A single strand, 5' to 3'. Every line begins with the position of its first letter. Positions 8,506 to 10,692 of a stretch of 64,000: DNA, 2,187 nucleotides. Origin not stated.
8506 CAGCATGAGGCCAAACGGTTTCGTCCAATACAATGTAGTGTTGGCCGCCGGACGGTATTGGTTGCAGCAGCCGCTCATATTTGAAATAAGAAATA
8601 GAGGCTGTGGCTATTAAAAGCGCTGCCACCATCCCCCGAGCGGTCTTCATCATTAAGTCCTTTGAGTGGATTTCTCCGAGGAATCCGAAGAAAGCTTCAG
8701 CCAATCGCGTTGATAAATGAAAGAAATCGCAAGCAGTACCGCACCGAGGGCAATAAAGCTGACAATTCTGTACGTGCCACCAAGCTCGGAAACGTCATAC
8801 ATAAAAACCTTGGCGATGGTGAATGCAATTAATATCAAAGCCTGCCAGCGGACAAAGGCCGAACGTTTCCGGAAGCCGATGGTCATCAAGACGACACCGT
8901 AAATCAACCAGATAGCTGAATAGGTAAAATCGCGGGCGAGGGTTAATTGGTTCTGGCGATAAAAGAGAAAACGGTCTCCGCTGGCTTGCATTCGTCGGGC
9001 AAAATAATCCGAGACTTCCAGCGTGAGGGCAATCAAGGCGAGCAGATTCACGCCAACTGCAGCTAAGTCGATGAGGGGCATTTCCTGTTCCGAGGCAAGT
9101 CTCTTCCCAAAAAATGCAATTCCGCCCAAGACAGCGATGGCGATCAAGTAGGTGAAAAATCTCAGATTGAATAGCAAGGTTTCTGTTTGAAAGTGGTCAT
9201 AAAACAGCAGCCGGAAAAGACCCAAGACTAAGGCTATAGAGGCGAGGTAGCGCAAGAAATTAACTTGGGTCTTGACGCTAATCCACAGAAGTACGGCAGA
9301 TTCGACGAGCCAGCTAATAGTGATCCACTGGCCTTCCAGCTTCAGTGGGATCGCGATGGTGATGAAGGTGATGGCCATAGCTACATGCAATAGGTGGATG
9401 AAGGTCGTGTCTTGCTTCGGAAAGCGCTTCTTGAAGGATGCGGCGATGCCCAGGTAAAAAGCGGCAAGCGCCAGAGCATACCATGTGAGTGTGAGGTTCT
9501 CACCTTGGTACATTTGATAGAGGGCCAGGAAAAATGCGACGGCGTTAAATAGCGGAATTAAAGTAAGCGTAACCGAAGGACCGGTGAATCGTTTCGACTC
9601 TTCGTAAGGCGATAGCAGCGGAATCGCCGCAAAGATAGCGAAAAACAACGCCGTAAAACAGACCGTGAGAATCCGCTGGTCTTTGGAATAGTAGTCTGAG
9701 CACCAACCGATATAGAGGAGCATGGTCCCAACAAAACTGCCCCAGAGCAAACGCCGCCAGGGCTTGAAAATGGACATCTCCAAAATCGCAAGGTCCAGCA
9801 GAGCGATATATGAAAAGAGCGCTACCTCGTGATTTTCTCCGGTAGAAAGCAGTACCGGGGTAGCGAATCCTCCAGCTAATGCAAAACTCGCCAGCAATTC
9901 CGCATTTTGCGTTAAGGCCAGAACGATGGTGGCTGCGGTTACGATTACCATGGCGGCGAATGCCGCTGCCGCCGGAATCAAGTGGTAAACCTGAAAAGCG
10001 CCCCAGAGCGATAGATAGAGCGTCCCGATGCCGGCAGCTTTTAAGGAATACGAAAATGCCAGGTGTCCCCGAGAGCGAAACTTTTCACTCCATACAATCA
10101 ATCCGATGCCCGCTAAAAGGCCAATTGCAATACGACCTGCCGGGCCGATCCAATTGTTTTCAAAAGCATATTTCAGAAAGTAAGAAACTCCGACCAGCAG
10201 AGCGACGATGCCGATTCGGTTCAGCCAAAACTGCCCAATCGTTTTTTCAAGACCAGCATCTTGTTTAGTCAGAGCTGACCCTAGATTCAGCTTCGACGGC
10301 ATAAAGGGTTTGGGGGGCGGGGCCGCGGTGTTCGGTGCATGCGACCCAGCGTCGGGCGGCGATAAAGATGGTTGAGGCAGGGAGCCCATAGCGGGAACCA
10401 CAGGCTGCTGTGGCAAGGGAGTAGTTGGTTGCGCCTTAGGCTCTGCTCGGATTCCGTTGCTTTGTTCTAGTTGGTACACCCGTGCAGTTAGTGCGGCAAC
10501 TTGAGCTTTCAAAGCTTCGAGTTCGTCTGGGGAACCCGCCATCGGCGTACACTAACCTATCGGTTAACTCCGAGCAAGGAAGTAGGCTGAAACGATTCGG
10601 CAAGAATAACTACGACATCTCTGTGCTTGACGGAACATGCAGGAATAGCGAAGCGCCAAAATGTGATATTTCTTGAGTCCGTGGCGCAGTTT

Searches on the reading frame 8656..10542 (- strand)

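Call 88: search_protein_families(library=pfam, proteins=[window:8656-10542:-], max_evalue=0.00001)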
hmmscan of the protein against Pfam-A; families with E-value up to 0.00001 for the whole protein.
window:8656-10542:- (629 aa): 1 family
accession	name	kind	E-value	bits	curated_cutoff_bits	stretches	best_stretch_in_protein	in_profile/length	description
PF10101.14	DUF2339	-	5.4e-97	326.6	33.6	2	106-439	4-334/659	Predicted membrane protein (DUF2339)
